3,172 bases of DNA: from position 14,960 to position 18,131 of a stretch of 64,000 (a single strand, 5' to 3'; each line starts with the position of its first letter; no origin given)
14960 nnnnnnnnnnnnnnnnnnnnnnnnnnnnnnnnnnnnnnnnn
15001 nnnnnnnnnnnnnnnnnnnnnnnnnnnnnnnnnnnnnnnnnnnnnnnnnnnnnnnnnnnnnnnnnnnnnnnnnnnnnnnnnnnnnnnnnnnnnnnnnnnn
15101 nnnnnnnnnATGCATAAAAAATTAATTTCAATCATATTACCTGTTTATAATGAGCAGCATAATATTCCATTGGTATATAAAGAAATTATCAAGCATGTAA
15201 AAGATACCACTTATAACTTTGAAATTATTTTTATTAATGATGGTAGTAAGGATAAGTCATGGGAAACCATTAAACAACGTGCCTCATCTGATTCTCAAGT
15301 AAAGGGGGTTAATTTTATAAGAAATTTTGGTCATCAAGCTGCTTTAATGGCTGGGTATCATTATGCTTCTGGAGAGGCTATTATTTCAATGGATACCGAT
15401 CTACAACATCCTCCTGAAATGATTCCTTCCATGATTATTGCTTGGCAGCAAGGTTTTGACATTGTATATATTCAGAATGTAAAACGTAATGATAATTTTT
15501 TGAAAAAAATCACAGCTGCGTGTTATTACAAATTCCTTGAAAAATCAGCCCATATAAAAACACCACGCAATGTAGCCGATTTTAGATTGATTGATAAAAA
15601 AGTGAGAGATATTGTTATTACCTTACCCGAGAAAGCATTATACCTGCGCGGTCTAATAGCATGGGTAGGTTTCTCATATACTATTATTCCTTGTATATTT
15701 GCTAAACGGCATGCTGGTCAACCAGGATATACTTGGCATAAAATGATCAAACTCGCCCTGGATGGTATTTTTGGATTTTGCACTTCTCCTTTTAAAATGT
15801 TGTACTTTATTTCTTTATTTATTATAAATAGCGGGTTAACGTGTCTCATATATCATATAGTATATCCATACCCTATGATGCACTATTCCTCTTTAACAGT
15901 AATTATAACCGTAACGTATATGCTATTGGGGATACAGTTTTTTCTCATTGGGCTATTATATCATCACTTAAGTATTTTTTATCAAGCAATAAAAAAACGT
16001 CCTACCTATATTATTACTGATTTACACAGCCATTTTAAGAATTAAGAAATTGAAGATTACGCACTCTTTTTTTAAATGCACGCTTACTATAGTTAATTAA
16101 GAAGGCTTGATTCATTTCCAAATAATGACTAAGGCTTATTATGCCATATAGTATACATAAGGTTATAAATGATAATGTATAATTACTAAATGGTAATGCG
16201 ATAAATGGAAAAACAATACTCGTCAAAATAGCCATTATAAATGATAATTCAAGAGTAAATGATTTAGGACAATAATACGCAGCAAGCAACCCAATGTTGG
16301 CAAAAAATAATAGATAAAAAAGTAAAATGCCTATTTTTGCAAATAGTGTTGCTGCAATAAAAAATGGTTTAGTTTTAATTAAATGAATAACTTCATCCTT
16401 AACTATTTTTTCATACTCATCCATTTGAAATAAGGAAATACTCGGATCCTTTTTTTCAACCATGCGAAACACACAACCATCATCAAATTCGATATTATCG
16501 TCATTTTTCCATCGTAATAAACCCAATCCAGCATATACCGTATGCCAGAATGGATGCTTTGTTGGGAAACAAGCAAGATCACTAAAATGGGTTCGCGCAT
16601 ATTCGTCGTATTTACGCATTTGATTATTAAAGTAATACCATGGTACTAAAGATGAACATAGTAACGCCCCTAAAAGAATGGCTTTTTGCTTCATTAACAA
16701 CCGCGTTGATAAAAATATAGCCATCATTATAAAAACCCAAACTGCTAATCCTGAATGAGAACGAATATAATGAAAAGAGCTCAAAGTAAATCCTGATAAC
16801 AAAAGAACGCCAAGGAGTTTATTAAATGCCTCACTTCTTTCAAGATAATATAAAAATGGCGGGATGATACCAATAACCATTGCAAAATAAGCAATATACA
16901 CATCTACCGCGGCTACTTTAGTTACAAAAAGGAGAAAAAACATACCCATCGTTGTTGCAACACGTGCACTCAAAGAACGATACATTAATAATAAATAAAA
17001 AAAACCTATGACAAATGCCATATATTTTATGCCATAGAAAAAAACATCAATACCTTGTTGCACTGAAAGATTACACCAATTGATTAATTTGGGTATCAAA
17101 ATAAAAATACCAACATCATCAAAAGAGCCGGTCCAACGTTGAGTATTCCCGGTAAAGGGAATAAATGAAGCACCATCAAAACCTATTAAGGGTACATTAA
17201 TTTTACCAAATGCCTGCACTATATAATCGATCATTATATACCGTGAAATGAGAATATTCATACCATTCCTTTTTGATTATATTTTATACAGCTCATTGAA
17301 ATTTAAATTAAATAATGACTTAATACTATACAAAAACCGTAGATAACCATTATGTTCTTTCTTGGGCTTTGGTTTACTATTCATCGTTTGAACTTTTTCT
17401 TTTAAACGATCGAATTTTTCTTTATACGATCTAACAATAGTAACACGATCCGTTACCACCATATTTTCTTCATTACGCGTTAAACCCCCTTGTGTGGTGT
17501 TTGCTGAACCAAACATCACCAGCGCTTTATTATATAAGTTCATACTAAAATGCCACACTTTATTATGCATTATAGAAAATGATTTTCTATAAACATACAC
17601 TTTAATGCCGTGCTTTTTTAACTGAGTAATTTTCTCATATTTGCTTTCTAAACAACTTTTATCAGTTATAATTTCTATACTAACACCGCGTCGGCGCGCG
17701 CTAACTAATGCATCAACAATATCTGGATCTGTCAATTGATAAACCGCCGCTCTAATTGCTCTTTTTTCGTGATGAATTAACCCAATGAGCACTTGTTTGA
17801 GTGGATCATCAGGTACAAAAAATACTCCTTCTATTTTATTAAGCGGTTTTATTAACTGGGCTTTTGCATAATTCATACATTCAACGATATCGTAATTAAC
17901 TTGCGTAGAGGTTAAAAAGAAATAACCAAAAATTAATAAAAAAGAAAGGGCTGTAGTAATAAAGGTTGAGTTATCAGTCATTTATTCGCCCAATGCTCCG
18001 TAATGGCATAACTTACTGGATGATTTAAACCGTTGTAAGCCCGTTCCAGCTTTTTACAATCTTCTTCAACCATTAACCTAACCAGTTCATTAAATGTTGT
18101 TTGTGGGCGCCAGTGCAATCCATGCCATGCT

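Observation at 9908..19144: Glycan island with two GtrB-like GT2 / novel polytopic membrane protein pairs, a methyltransferase, Gmd, a PLD-family protein and eukaryote-like GT-like genes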

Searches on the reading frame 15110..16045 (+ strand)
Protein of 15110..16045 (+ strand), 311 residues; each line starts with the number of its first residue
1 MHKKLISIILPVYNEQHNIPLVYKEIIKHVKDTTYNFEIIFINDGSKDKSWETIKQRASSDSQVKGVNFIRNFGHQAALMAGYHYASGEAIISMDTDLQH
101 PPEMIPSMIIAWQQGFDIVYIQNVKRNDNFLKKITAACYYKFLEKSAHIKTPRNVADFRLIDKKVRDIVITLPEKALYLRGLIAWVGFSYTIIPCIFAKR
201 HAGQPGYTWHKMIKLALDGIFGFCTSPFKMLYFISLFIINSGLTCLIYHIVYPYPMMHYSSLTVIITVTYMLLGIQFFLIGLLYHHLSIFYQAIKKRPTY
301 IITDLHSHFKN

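Call 3: search_protein_families(library=pfam, proteins=[window:15110-16045:+], max_evalue=0.1)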
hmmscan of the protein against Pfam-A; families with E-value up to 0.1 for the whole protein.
window:15110-16045:+ (311 aa): 2 families
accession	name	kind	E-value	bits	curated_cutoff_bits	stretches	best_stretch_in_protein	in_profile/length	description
PF00535.33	Glycos_transf_2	-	8.5e-31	107.6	23.3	1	7-165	1-163/168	Glycosyl transferase family 2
PF10111.15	Glyco_tranf_2_2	-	1.2e-05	25.4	27.3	1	7-108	1-102/276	Glycosyltransferase like family 2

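Call 4: search_protein_families(library=ncbifam, proteins=[window:15110-16045:+], max_evalue=0.1)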
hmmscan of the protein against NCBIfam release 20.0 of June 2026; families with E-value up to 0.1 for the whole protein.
window:15110-16045:+ (311 aa): 21 families
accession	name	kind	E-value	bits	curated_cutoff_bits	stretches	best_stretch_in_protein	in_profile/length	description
NF047588.1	GlcsyltransPgfSStrep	equivalog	1.5e-64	218.2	500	1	6-304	3-304/308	glycosyltransferase PgfS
NF007986.1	PRK10714.1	equivalog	4.3e-44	150.8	529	1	4-304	6-310/316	undecaprenyl-phosphate 4-deoxy-4-formamido-L-arabinose transferase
TIGR03937.1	PgaC_IcaA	equivalog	5.9e-16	58.4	422.3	1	3-98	44-136/407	poly-beta-1,6-N-acetyl-D-glucosamine synthase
NF007482.0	PRK10073.1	equivalog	6.6e-12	45.1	423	1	3-119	5-118/334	glycosyltransferase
NF041875.1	EPS_EpsD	equivalog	4.1e-10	39.6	370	1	6-130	1-122/325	exopolysaccharide biosynthesis glycosyltransferase EpsD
NF047683.1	TeichurnBiosyTuaG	equivalog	8e-10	38.8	400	1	3-106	5-105/252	teichuronic acid biosynthesis protein TuaG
TIGR03111.1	glyc2_xrt_Gpos1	hypoth_equivalog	5.9e-09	35.2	363.95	1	6-149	51-193/439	TIGR03111 family XrtG-associated glycosyltransferase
TIGR04283.1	glyco_like_mftF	equivalog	1.2e-07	31.5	182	1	6-107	1-92/221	TIGR04283 family arsenosugar biosynthesis glycosyltransferase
NF058614.1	PPMAGASynPpgS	equivalog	2.7e-06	27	370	1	8-118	4-108/226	polyprenyl-phospho-N-acetylgalactosaminyl synthase PpgS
NF010496.0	PRK13915.1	equivalog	2.8e-06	26.6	262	1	4-111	31-141/307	glucosyl-3-phosphoglycerate synthase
TIGR04242.1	nodulat_NodC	equivalog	1.3e-05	24.3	550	1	6-107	50-151/395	chitooligosaccharide synthase NodC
NF053739.1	GlytfEpsEBac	equivalog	1.3e-05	24.3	450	1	6-97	3-92/265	glycosyltransferase EpsE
NF045692.1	OglycostaseCruG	equivalog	2.6e-05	23.4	600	1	6-121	43-162/386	2'-O-glycosyltransferase CruG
NF050050.1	ProtGlycPglI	equivalog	3.1e-05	23.5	500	1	5-133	3-129/306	GalNAc(5)-diNAcBac-PP-undecaprenol beta-1,3-glucosyltransferase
TIGR03965.1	mycofact_glyco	equivalog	0.0001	21.4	280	1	6-102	76-169/467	mycofactocin biosynthesis glycosyltransferase MftF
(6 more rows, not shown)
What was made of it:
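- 15110..16045 (+): GT2b: second GtrB-type polyprenyl-phosphate glycosyltransferase, 46% identical to GT2a. Module 2. PgfS E 1.5e-64 and ArnC E 4.3e-44 over full length (calls 3, 4).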

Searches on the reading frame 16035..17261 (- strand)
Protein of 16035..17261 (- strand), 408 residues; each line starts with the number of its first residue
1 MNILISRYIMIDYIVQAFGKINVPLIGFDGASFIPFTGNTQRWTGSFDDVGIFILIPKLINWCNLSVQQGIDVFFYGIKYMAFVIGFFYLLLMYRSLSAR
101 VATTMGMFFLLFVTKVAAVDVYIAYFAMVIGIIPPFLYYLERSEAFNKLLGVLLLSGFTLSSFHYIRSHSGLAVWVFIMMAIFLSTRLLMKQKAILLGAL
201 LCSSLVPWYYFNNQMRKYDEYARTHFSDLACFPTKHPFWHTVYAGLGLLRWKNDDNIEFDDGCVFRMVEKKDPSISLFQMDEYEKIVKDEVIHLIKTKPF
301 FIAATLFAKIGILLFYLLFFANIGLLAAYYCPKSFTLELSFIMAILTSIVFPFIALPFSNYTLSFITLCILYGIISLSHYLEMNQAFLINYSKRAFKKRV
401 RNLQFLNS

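Call 3: search_protein_families(library=pfam, proteins=[window:16035-17261:-], max_evalue=0.1)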
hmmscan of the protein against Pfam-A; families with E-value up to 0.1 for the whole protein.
window:16035-17261:- (408 aa): 0 families

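Call 4: search_protein_families(library=ncbifam, proteins=[window:16035-17261:-], max_evalue=0.1)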
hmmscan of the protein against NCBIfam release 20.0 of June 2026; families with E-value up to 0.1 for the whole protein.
window:16035-17261:- (408 aa): 0 families

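Call 10: search_solved_structures(query=window:16035-17261:-, max_evalue=10)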
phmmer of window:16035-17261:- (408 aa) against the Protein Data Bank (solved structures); distinct sequences matched with E-value up to 10: 0.

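Call 66: predict_structure(alignment_id=A2)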
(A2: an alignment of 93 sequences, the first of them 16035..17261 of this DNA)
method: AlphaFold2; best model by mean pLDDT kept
length: 408 residues; sequences in the alignment: 93
mean_pLDDT: 95.2   pTM: 0.93
mean pLDDT of the five models: 95.2, 94.9, 94.7, 94.3, 94.4
residues with pLDDT >= 90: 374; 70-90: 26; 50-70: 8; < 50: 0
segments of 3 or more residues with pLDDT < 50: none
pLDDT, mean of each block of 10 residues (from residue 1): 92 96 96 83 72 98 98 97 98 98 98 89 97 98 94 98 97 98 97 98 98 96 90 87 97 95 96 92 97 98 98 98 98 98 98 95 97 98 96 95 93
secondary structure, 60 per line:
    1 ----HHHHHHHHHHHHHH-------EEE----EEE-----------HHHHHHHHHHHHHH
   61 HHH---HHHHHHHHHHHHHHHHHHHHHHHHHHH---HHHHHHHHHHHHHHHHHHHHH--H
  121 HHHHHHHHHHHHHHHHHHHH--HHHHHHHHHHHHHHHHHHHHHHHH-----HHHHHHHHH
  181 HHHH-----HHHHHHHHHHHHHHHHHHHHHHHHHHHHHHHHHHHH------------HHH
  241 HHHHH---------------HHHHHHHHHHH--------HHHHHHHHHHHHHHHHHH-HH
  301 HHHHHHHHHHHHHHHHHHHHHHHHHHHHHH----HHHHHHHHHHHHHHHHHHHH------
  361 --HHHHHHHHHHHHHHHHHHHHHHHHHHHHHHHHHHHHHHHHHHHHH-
elements in order: H5-18 E26-28 E33-35 H47-63 H67-93 H97-117 H120-140 H143-166 H172-184 H190-225 H238-245 H261-271 H280-297 H299-330 H335-354 H363-407
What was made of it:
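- On GT-C glycosyltransferase fold class (GT-C_A type: STT3/AglB, ArnT, PMT, Emb/Aft): Protein b has the same layout (call 66).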

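Call 68: fold_search(model_id=the predicted structure, library=pdb)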
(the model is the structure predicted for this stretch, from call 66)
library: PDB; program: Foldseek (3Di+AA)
matches with E <= 10: 275; with E <= 0.001: 0
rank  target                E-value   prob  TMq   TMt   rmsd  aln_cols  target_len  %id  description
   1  3waj                  4.7e-02  1.00  0.40  0.22  14.1       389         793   11  Crystal structure of the Archaeoglobus fulgidus oligosaccharyltransferase (O29867_ARCFU) complex with Zn and sulfate (released 2013-10-30)
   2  5f15                  1.4e-01  0.92  0.36  0.28  19.9       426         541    9  Crystal Structure of ArnT from Cupriavidus metallidurans bound to Undecaprenyl phosphate (released 2016-02-17)
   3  5gmy_A                1.5e-01  0.99  0.45  0.24  15.5       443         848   10  Crystal structure of the Archaeoglobus fulgidus oligosaccharyltransferase (O29867_ARCFU) tethered with an acceptor pep (released 2017-02-01)
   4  5v54_A                3.0e-01  0.13  0.12  0.13  23.4       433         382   12  Crystal structure of 5-HT1B receptor in complex with methiothepin (released 2018-02-07)
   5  3owa_C                3.4e-01  0.09  0.11  0.09  25.6       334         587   12  Crystal Structure of Acyl-CoA Dehydrogenase complexed with FAD from Bacillus anthracis (released 2010-10-13)
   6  6p25_A                3.7e-01  0.87  0.25  0.15   7.4       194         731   14  Structure of S. cerevisiae protein O-mannosyltransferase Pmt1-Pmt2 complex bound to the sugar donor and a peptide acce (released 2019-07-10)
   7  9ee8_A                4.0e-01  0.21  0.17  0.22  21.4       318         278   15  Cryo-EM structure of the adenosine A2A receptor intermediate bound to a miniGs heterotrimer (released 2025-04-09)
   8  6wh4_B                4.4e-01  0.10  0.12  0.13  22.9       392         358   12  Crystal structure of HTR2A with inverse agonist (released 2020-09-23)
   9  9d3g_A                4.6e-01  0.13  0.14  0.15  21.3       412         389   10  Cryo-EM structure of CCR6 bound by SQA1 and OXM1 (released 2024-09-11)
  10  7vod                  4.6e-01  0.10  0.12  0.13  22.4       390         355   10  Crystal structure of 5-HT2AR in complex with cariprazine (released 2021-12-22)
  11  7wc7                  4.8e-01  0.11  0.12  0.13  22.0       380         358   12  Crystal structure of serotonin 2A receptor in complex with lisuride (released 2022-01-26)
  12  6ds0                  5.0e-01  0.08  0.11  0.12  22.2       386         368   10  Structural Determinants of Activation and Biased Agonism at the 5-HT2B Receptor (released 2018-08-29)
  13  9s6r_A                5.4e-01  0.69  0.37  0.39  12.7       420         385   13  Ternary cryo-EM structure of yeast ALG3 with Dol25-PP-GlcNAc2Man5, Dol25-P-Man, and Fab (released 2026-03-18)
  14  7wc5                  6.2e-01  0.09  0.12  0.13  22.9       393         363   11  Crystal structure of serotonin 2A receptor in complex with psilocin (released 2022-01-26)
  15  6wh4_A                6.2e-01  0.08  0.12  0.13  22.7       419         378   12  Crystal structure of HTR2A with inverse agonist (released 2020-09-23)
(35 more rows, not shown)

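Call 82: list_cluster_members(proteins=[P0001, window:16035-17261:-, window:12120-13121:+])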
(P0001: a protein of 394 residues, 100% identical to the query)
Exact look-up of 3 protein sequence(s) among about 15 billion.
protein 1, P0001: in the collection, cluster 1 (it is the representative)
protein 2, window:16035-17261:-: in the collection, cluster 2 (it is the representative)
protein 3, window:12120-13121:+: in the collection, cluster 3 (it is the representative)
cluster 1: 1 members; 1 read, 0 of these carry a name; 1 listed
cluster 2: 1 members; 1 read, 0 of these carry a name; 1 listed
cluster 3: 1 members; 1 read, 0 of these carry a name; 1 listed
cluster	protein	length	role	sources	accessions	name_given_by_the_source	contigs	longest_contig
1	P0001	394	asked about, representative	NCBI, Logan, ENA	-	-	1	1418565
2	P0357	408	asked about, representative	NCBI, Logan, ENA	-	-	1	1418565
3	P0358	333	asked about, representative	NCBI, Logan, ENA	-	-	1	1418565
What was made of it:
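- Tried and rejected: The cluster look-up for source names returned none (call 82).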

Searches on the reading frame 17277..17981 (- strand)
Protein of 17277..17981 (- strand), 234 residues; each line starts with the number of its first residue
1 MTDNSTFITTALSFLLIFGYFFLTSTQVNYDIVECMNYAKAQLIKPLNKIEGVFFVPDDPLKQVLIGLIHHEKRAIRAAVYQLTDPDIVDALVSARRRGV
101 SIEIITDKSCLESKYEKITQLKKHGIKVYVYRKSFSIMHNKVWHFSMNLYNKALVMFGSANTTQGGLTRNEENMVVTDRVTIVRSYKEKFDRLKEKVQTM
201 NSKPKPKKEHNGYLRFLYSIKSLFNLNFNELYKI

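Call 3: search_protein_families(library=pfam, proteins=[window:17277-17981:-], max_evalue=0.1)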
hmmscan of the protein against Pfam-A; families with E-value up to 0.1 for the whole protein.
window:17277-17981:- (234 aa): 6 families
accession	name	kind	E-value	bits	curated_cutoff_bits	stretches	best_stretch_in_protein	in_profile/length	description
PF13091.12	PLDc_2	-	5.6e-26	91.4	27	1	66-193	2-131/132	PLD-like domain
PF13090.12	PP_kinase_C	-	4.3e-05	23.5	25.8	1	72-188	27-137/172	Polyphosphate kinase C-terminal domain 2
PF24402.1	iHKD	-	0.00036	21.1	27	1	87-133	4-50/111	Inactive HKD-Rease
PF09565.16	RE_NgoFVII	-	0.00051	19.8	23.8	1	113-198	62-153/162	NgoFVII restriction endonuclease N-terminal PLD domain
PF07894.18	SACK1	-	0.012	15.6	21.4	1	59-123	124-189/274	Scaffolding anchor of CK1 domain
PF00709.27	Adenylsucc_synt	-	0.076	12.2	27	0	163-198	83-118/416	Adenylosuccinate synthetase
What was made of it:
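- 17277..17981 (-): Single-HKD PLD-family protein with an N-terminal hydrophobic segment (Nuc/NucT-like). It lies between gmd and membrane gene b on the minus strand. Its role in the glycan pathway is unproven. PLDc_2 E 5.6e-26 (call 3).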

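Call 4: search_protein_families(library=ncbifam, proteins=[window:17277-17981:-], max_evalue=0.1)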
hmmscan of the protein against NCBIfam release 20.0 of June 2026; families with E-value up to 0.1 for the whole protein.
window:17277-17981:- (234 aa): 13 families
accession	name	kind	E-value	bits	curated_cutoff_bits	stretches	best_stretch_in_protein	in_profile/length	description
NF010490.0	PRK13912.1-1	equivalog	2.1e-13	50.6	211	1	62-194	32-156/159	nuclease NucT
NF010492.0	PRK13912.1-3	equivalog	2.8e-12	46.5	297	1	63-197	37-175/178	nuclease NucT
NF010493.0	PRK13912.1-4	equivalog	9.8e-10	38.7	351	1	62-197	29-168/171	nuclease NucT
NF010491.0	PRK13912.1-2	equivalog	7.5e-08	32.4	225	1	64-190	40-170/180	nuclease NucT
NF038319.1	DISARM_DrmC_I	equivalog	4.3e-07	29.7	133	1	60-194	94-235/236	DISARM system phospholipase D-like protein DrmC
NF003921.0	PRK05443.2-2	subfamily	6.7e-05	21.5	701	1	71-191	540-654/707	RNA degradosome polyphosphate kinase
NF003918.0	PRK05443.1-2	subfamily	0.00022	19.5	691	1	73-196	540-659/697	RNA degradosome polyphosphate kinase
NF003919.0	PRK05443.1-4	equivalog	0.00027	19.3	908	1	21-182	490-655/730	RNA degradosome polyphosphate kinase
TIGR04265.1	bac_cardiolipin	equivalog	0.00036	19.6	290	1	61-201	319-458/483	cardiolipin synthase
NF041068.1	DpdK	equivalog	0.00047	19.8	100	1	88-190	67-163/167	phospholipase D-like domain-containing protein DpdK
NF003922.0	PRK05443.2-3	equivalog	0.0017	16.4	981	1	72-192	574-688/735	RNA degradosome polyphosphate kinase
TIGR03705.1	poly_P_kin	equivalog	0.0031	16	465.85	1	72-172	521-615/673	polyphosphate kinase 1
NF008427.0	PRK11263.1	equivalog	0.0055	15.8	281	1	70-209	218-356/409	cardiolipin synthase ClsB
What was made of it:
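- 17277..17981 (-): Best NCBIfam match is NucT at E 2.1e-13, below cutoff (call 4).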
